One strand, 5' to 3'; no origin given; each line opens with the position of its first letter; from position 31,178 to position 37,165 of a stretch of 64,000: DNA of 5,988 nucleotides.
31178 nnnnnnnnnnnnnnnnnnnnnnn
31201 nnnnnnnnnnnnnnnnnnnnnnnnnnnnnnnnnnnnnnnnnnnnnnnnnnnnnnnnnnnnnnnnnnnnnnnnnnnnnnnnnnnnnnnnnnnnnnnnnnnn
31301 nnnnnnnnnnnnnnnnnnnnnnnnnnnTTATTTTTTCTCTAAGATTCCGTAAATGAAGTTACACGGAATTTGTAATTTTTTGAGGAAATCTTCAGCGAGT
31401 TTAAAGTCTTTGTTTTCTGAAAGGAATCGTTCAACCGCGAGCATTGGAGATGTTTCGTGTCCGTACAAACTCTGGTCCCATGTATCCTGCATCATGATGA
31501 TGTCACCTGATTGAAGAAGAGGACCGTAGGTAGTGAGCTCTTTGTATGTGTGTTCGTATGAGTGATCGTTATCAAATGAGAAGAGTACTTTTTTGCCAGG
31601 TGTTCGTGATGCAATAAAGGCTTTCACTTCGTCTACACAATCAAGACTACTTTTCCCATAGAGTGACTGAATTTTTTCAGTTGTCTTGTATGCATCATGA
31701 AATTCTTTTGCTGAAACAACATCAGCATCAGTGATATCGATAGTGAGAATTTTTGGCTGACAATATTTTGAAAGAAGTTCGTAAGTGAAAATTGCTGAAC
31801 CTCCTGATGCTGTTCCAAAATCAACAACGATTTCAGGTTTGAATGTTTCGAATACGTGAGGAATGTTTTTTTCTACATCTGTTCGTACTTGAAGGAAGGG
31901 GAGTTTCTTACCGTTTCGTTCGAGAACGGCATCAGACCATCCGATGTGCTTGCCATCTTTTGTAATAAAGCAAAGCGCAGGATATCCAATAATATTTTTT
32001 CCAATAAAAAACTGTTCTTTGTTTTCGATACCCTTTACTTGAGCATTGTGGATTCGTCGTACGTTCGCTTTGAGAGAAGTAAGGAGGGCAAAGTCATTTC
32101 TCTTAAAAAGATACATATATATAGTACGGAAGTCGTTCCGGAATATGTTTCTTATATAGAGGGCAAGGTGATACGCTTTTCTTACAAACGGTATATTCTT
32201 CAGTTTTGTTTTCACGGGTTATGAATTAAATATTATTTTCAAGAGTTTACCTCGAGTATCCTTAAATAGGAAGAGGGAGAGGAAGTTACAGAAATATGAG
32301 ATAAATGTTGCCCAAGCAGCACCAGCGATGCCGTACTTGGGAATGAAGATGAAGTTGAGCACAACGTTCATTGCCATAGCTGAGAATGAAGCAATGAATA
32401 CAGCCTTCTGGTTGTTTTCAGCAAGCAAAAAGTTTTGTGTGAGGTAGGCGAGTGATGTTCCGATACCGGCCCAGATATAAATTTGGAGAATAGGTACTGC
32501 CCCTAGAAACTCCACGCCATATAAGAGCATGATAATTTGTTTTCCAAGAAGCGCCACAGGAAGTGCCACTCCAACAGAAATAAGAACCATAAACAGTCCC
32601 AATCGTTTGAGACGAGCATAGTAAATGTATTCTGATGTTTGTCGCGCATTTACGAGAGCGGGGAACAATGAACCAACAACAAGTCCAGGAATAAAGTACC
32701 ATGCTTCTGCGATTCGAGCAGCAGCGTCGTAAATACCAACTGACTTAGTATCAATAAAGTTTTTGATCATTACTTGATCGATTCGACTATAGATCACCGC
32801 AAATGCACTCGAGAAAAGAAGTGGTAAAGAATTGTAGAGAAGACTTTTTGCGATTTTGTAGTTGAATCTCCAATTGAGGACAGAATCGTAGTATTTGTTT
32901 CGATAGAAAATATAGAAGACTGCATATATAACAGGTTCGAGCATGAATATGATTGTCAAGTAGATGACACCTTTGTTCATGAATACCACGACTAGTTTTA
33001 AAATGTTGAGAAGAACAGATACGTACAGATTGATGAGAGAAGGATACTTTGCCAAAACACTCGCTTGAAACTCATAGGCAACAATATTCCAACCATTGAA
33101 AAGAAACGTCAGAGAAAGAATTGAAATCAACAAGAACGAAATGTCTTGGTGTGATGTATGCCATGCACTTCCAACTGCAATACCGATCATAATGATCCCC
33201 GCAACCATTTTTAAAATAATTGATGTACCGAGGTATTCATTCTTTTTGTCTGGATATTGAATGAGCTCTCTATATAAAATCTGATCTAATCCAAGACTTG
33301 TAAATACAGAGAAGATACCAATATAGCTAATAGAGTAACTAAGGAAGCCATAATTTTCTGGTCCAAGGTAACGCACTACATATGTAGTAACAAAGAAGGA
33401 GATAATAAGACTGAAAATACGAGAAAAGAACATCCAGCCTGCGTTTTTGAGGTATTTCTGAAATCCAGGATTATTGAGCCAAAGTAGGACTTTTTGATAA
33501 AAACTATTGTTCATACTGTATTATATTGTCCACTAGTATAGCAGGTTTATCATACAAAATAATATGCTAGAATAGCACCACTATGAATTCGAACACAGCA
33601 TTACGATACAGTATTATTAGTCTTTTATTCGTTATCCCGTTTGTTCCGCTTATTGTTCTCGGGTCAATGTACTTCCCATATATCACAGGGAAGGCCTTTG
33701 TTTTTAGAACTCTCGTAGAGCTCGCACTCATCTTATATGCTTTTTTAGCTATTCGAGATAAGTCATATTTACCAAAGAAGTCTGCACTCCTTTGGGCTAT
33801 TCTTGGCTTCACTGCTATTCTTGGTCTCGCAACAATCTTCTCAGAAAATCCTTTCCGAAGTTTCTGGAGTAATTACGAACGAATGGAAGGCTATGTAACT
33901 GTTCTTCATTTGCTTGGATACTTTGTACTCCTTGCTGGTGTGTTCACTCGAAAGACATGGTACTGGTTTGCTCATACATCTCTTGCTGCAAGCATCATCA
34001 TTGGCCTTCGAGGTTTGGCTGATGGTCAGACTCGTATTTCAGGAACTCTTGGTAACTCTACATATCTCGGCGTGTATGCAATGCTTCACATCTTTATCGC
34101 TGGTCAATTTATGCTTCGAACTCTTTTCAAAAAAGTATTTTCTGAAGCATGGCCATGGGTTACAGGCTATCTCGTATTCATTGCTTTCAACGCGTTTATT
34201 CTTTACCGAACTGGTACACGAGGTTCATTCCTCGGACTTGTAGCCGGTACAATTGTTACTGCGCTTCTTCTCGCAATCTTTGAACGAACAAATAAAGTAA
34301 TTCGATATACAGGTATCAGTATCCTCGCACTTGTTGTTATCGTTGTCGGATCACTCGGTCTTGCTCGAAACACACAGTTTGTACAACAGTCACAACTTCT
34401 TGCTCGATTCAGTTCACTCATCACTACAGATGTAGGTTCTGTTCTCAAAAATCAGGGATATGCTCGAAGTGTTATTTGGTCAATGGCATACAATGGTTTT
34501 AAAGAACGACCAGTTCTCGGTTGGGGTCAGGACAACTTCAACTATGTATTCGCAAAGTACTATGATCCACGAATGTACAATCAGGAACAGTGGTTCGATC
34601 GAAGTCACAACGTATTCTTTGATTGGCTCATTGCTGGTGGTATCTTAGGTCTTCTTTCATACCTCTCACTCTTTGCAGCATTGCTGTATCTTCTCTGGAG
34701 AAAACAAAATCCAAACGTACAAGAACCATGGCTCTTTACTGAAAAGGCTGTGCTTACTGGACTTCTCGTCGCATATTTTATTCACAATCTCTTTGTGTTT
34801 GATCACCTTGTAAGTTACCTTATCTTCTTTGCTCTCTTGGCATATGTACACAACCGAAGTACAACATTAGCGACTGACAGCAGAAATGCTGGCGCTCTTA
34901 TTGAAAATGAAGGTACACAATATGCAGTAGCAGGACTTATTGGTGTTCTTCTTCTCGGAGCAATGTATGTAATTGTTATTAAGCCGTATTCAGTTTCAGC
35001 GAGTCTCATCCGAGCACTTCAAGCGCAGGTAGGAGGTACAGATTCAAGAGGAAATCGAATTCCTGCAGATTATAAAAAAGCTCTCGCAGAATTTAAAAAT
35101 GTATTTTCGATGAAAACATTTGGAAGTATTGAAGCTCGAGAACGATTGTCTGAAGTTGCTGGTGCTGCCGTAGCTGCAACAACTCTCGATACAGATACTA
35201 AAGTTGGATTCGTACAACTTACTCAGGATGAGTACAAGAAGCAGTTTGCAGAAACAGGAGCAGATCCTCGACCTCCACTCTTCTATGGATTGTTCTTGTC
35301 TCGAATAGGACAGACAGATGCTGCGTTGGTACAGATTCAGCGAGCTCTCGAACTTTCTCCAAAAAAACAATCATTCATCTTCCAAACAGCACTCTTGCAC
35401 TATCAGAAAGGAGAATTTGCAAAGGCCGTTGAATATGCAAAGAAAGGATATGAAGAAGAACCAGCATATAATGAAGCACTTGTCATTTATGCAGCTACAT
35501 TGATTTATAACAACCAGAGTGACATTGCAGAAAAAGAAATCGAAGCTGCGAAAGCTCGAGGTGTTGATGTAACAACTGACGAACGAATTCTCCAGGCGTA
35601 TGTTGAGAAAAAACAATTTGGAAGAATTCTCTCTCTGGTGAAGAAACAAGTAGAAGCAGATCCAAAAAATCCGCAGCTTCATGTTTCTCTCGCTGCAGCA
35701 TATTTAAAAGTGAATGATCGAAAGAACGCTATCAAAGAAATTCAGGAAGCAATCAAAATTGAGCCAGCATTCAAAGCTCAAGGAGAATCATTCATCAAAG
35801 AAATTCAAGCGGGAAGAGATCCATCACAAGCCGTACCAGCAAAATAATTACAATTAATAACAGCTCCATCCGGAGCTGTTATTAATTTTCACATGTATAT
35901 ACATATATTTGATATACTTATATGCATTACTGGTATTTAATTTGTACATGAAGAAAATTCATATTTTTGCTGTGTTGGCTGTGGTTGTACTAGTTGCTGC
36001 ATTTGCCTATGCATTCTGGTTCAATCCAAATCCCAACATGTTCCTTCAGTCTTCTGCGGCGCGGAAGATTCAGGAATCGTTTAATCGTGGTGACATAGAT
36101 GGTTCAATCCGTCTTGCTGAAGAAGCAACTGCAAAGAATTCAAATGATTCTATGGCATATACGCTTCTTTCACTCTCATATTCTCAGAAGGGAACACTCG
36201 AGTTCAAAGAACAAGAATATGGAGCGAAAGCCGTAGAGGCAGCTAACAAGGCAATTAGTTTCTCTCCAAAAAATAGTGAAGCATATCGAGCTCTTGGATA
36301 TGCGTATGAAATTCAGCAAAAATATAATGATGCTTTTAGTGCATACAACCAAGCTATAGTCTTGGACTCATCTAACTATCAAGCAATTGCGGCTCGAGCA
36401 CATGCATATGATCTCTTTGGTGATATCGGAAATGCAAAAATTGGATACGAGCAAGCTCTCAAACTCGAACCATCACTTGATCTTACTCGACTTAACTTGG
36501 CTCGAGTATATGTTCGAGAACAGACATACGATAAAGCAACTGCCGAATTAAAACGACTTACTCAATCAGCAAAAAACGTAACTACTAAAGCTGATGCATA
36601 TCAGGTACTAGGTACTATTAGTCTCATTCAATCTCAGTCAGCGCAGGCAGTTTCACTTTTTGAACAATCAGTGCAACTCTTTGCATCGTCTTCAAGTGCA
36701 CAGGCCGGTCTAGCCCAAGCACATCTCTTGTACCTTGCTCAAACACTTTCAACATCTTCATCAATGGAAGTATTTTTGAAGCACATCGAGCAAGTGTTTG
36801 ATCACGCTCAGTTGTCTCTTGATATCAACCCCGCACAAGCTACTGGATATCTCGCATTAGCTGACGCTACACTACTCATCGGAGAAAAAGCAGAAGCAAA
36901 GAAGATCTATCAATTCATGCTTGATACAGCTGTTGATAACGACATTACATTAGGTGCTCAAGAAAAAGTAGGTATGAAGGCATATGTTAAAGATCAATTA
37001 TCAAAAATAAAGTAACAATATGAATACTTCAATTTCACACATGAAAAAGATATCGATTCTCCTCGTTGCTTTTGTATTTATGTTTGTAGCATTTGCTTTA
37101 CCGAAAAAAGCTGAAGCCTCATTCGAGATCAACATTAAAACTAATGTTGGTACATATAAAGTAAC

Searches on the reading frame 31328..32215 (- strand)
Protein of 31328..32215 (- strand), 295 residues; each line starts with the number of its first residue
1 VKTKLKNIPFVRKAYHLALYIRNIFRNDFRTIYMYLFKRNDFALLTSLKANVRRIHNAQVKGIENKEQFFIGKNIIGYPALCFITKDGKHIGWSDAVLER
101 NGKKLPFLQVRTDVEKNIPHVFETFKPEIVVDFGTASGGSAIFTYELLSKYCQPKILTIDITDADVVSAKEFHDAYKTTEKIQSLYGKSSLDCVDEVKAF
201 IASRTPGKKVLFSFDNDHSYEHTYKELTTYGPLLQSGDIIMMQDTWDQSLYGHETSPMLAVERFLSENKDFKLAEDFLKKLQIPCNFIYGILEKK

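Call 58: search_protein_families(library=pfam, proteins=[window:31328-32215:-], max_evalue=0.0001)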
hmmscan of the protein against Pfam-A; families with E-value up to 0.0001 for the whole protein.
window:31328-32215:- (295 aa): 1 family
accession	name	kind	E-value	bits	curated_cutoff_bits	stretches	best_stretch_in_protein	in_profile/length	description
PF04989.18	RMNT_CmcI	-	2.9e-23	83.1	23.2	1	106-284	13-196/206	Rhamnosyl O-methyltransferase/CmcI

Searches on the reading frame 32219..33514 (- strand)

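Call 58: search_protein_families(library=pfam, proteins=[window:32219-33514:-], max_evalue=0.0001)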
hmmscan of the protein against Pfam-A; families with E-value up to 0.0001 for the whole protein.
window:32219-33514:- (431 aa): 2 families
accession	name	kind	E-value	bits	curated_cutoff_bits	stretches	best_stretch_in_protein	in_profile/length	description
PF01943.22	Polysacc_synt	-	2.2e-25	90.1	28.2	1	22-288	2-271/274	Polysaccharide biosynthesis protein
PF13440.11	Polysacc_synt_3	-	3.2e-19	69.7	23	1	47-341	3-293/293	Polysaccharide biosynthesis protein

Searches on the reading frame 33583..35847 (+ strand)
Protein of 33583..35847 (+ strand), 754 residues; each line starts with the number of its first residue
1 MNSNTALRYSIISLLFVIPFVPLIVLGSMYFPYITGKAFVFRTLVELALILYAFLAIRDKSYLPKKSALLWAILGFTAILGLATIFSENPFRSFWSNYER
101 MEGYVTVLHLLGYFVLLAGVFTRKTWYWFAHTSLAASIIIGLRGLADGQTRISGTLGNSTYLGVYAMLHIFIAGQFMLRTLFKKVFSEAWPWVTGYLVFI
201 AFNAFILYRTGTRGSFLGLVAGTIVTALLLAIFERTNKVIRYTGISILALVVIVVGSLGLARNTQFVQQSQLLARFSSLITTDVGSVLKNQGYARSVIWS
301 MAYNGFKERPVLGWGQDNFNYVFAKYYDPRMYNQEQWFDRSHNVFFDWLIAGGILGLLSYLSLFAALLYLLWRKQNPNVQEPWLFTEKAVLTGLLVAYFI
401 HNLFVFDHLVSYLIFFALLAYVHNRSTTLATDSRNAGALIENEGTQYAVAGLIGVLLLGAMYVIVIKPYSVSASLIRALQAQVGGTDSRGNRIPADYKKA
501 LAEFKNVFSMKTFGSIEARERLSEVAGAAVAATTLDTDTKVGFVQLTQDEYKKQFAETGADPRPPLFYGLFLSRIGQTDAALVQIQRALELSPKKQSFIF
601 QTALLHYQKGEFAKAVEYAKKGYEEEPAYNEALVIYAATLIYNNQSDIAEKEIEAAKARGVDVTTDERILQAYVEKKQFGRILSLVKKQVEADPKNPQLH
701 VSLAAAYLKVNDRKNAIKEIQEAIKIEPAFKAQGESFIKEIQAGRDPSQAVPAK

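Call 12: search_protein_families(library=pfam, proteins=[window:33583-35847:+], max_evalue=0.001)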
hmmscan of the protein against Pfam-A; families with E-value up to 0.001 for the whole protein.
window:33583-35847:+ (754 aa): 11 families
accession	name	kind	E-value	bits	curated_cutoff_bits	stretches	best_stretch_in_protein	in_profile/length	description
PF04932.20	Wzy_C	-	9.4e-19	68.1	31.7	1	200-361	3-149/149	O-Antigen ligase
PF13428.12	TPR_14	-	2.4e-08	34.3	23.5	0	601-638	6-43/44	Tetratricopeptide repeat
PF14559.12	TPR_19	-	6.7e-08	33.2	25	0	675-728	3-56/68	Tetratricopeptide repeat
PF07719.23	TPR_2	-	1.6e-07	31.4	27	0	698-729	2-33/34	Tetratricopeptide repeat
PF13181.12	TPR_8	-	9.2e-07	29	25.7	0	699-729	3-33/34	Tetratricopeptide repeat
PF00515.34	TPR_1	-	3.4e-06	27.1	27.8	0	699-728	3-32/34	Tetratricopeptide repeat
PF12895.13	ANAPC3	-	4.1e-06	27.4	27.2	1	577-653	4-79/82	Anaphase-promoting complex, cyclosome, subunit 3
PF14561.12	TPR_20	-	2e-05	25.2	25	0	686-731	11-56/90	Tetratricopeptide repeat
PF13431.12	TPR_17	-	2.1e-05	24.9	24.4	0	690-711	6-27/34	Tetratricopeptide repeat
PF13429.12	TPR_15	-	3.1e-05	24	26.2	0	633-724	149-241/280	Tetratricopeptide repeat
PF13432.12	TPR_16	-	0.00094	20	32.7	0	574-627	9-62/65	Tetratricopeptide repeat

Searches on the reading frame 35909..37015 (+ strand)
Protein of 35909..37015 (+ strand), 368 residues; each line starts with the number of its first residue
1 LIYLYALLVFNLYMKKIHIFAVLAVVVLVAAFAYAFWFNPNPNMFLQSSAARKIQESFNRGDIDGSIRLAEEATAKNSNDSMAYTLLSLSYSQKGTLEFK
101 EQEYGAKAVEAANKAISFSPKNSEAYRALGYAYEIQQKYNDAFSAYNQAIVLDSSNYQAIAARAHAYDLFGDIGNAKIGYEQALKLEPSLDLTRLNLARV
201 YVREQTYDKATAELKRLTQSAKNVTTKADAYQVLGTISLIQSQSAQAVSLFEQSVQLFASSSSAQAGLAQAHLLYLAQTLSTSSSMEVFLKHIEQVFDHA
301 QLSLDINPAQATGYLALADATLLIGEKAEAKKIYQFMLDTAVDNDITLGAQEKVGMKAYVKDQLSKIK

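Call 12: search_protein_families(library=pfam, proteins=[window:35909-37015:+], max_evalue=0.001)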
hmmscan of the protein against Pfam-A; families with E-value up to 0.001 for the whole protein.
window:35909-37015:+ (368 aa): 11 families
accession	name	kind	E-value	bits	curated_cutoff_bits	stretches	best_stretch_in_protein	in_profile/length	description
PF13431.12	TPR_17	-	2.8e-14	52.5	24.4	1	112-142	2-32/34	Tetratricopeptide repeat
PF13428.12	TPR_14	-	5.2e-12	45.6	23.5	0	124-164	2-42/44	Tetratricopeptide repeat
PF07719.23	TPR_2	-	1.3e-11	44.1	27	1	124-155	2-33/34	Tetratricopeptide repeat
PF13414.12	TPR_11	-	2.2e-10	40.5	26.8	0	107-134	12-39/42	TPR repeat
PF14559.12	TPR_19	-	1.5e-09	38.5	25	0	180-223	14-57/68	Tetratricopeptide repeat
PF13432.12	TPR_16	-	4.2e-09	37.1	32.7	0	107-155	15-63/65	Tetratricopeptide repeat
PF00515.34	TPR_1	-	5.9e-09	35.8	27.8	1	124-156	2-34/34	Tetratricopeptide repeat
PF13181.12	TPR_8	-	1e-08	35.1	25.7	0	158-189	2-33/34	Tetratricopeptide repeat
PF13424.12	TPR_12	-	3e-08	34.2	30.1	1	194-258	6-75/77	Tetratricopeptide repeat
PF25063.1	ARM_TT21_C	-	3.6e-07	30.7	35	0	190-262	94-163/209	Tetratricopeptide repeat protein 21 C-terminal ARM domain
PF23914.1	TPR_CcmH_CycH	-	7.2e-05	23.1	42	1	171-262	64-155/158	Cytochrome c-type biogenesis protein H TPR domain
